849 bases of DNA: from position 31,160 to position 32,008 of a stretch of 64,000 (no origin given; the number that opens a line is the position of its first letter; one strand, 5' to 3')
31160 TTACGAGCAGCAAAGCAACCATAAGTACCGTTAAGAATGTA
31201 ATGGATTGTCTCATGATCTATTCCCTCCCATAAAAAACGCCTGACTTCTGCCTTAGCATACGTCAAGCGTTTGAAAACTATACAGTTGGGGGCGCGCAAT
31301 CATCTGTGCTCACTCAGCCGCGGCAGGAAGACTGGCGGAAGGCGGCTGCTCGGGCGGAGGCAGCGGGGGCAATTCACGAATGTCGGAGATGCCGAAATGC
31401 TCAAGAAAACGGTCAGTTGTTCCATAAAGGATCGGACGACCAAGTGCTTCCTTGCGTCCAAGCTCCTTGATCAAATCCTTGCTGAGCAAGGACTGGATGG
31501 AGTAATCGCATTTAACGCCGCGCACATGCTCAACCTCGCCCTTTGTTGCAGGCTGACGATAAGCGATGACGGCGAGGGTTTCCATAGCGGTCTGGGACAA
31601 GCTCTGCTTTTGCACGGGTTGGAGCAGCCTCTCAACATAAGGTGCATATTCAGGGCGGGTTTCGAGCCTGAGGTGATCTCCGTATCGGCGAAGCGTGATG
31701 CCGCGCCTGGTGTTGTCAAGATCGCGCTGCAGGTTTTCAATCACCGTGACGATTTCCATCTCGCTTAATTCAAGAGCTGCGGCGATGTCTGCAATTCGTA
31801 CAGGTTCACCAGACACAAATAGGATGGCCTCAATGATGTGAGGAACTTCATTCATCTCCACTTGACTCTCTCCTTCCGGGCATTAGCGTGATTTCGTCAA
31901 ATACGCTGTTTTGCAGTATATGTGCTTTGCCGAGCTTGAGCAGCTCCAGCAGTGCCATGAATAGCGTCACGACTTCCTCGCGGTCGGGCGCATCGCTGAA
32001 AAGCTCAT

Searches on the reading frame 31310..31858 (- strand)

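Call 38: search_protein_families(library=pfam, proteins=[window:31310-31858:-], max_evalue=0.001)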
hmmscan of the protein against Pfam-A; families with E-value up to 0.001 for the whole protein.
window:31310-31858:- (182 aa): 1 family
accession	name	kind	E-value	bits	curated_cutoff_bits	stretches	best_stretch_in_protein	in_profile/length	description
PF04079.22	SMC_ScpB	-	5.2e-57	192.4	27.4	1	8-166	2-160/160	Segregation and condensation complex subunit ScpB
